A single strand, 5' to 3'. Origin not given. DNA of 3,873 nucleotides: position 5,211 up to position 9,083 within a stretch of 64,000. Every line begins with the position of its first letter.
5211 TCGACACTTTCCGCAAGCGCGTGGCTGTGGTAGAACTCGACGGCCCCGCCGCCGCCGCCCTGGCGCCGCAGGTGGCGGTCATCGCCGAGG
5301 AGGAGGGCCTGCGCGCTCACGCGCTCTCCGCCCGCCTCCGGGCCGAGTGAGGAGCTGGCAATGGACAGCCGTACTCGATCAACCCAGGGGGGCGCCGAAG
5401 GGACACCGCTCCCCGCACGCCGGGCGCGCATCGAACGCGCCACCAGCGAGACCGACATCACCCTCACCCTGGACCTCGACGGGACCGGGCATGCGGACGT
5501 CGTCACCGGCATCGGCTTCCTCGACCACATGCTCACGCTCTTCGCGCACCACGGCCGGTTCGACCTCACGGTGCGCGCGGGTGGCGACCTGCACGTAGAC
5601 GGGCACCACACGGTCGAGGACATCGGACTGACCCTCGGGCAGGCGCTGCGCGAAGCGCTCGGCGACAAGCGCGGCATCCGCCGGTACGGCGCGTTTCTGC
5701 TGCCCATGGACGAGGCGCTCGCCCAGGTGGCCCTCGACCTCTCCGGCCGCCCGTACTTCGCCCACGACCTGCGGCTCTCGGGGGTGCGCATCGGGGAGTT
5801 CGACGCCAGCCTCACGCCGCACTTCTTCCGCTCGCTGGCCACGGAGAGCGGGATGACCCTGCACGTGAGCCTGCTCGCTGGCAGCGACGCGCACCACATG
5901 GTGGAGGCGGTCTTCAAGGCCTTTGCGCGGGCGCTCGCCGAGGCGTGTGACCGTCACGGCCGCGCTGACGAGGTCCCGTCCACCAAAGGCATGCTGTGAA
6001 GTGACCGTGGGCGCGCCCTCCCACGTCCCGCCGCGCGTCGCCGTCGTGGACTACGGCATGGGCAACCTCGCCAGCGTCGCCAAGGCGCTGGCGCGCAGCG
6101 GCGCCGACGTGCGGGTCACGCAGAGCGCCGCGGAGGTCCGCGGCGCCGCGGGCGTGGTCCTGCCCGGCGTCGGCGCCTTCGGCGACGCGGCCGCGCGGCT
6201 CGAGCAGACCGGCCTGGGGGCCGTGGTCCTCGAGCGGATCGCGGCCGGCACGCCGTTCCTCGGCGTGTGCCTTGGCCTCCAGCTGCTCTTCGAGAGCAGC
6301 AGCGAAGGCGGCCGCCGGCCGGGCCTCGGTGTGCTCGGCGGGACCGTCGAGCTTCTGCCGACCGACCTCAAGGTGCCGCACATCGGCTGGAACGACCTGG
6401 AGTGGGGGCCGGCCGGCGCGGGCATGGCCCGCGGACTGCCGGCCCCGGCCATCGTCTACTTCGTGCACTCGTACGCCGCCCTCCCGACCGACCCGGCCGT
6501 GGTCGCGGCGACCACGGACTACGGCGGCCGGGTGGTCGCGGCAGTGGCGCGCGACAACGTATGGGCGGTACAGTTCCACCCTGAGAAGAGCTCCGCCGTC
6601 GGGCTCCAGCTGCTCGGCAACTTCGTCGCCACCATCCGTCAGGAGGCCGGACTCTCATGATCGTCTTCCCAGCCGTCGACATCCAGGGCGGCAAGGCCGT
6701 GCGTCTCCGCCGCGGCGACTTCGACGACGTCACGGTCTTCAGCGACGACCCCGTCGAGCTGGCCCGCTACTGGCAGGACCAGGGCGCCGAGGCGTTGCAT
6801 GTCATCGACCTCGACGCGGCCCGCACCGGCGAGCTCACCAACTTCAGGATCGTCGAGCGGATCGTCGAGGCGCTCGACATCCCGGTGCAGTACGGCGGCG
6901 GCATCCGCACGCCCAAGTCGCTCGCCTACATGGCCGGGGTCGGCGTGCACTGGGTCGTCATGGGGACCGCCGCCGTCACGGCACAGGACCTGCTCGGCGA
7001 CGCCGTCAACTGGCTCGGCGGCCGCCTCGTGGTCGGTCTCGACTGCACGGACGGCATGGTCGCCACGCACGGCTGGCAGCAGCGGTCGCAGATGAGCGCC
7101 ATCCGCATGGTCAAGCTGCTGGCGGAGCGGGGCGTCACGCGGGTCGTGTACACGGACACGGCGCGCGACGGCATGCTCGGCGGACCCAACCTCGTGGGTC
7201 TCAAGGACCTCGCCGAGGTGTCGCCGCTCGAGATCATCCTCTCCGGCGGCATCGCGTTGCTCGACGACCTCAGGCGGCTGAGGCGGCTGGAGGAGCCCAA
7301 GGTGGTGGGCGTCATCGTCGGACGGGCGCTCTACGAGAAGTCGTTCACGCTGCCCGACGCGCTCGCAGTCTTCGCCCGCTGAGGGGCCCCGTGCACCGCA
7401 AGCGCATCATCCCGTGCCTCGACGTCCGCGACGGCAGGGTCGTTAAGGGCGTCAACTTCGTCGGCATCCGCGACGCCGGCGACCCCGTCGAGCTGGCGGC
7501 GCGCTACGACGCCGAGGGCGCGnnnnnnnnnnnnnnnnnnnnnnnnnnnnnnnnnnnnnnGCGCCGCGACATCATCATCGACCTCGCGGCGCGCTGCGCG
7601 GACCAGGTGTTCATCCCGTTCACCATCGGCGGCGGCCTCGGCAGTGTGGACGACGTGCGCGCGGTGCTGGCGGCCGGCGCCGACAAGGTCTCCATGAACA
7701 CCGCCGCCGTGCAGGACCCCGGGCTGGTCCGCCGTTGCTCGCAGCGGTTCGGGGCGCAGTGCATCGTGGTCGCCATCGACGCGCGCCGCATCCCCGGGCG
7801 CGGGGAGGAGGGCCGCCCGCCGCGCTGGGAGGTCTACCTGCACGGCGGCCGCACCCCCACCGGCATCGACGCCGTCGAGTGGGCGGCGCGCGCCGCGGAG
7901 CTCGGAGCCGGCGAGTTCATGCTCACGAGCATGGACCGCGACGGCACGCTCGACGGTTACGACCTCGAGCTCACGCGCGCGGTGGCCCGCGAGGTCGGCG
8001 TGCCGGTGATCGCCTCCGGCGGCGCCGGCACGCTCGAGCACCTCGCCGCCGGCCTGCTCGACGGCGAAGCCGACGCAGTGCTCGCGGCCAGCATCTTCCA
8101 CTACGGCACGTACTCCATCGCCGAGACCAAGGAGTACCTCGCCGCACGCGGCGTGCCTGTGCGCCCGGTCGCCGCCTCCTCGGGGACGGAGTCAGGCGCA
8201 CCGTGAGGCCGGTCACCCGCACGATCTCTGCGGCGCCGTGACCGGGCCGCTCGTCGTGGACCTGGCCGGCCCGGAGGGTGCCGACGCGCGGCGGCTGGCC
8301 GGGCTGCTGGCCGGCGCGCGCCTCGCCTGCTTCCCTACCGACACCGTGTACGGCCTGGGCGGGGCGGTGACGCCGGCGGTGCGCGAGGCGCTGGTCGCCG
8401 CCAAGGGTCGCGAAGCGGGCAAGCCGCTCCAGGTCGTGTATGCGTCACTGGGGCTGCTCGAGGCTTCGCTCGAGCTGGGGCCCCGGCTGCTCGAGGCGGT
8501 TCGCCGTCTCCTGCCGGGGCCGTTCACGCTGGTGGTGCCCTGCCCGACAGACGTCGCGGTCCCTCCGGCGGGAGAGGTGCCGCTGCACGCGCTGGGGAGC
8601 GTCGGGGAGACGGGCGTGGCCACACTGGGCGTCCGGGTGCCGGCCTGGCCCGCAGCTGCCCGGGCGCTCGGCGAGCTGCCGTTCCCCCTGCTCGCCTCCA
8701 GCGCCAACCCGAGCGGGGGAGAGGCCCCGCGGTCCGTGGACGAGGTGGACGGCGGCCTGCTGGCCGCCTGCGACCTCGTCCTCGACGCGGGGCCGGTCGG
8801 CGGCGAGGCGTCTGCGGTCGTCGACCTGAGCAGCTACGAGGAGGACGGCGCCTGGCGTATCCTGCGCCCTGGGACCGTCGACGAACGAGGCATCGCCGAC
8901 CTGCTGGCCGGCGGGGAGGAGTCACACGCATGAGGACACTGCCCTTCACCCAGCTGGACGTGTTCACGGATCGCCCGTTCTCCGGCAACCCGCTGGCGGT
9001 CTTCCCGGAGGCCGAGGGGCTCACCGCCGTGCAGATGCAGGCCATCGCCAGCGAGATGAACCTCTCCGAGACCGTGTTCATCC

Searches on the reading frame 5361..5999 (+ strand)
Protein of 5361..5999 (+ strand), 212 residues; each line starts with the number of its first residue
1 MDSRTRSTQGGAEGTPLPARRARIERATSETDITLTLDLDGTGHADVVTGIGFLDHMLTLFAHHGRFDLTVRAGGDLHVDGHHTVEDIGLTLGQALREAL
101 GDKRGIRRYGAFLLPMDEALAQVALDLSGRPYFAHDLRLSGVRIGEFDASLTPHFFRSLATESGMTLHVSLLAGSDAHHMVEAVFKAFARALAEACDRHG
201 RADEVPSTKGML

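Call 56: search_protein_families(library=pfam, proteins=[window:5361-5999:+], max_evalue=0.00001)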
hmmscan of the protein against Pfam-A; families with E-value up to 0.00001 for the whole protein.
window:5361-5999:+ (212 aa): 1 family
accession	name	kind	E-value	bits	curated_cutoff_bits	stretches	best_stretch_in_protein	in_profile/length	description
PF00475.24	IGPD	-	6.5e-66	221.3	27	1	49-192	1-144/144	Imidazoleglycerol-phosphate dehydratase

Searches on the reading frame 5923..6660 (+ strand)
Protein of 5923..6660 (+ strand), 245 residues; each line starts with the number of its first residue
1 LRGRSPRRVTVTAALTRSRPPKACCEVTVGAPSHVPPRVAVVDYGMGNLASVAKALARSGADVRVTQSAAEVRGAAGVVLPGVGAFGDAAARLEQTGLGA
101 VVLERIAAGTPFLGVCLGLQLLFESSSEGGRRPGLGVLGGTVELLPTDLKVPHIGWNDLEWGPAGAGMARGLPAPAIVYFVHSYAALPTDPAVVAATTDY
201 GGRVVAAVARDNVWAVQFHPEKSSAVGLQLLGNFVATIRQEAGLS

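Call 56: search_protein_families(library=pfam, proteins=[window:5923-6660:+], max_evalue=0.00001)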
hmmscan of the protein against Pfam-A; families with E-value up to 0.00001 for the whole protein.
window:5923-6660:+ (245 aa): 1 family
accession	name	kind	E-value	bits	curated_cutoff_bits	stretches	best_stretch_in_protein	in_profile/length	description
PF00117.34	GATase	-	1.1e-21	77.9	22.8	1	41-235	2-187/190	Glutamine amidotransferase class-I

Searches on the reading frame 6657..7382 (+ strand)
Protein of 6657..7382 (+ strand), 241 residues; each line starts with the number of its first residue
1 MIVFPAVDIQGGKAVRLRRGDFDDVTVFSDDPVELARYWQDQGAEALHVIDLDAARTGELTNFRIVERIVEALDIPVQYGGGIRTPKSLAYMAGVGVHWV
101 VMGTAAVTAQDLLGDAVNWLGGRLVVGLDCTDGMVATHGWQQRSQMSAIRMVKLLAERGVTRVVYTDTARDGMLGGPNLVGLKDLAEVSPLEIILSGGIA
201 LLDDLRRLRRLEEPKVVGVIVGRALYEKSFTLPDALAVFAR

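Call 56: search_protein_families(library=pfam, proteins=[window:6657-7382:+], max_evalue=0.00001)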
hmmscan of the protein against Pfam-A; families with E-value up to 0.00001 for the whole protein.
window:6657-7382:+ (241 aa): 1 family
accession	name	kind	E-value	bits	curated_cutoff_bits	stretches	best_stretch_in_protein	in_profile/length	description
PF00977.27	His_biosynth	-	6.6e-69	232.3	23.6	1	3-231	2-228/228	Histidine biosynthesis protein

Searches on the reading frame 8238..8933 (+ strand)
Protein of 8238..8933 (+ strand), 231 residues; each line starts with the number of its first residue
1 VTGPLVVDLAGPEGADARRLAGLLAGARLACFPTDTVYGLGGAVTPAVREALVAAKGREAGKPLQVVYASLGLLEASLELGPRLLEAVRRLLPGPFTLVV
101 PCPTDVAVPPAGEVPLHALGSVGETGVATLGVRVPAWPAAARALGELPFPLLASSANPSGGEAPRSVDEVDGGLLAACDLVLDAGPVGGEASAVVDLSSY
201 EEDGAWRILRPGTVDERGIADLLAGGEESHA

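Call 56: search_protein_families(library=pfam, proteins=[window:8238-8933:+], max_evalue=0.00001)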
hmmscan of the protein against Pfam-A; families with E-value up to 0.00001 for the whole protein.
window:8238-8933:+ (231 aa): 1 family
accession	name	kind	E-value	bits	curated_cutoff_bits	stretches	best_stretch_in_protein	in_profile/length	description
PF01300.24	Sua5_yciO_yrdC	-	2.7e-29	102.3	25.1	1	28-212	7-178/178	Telomere recombination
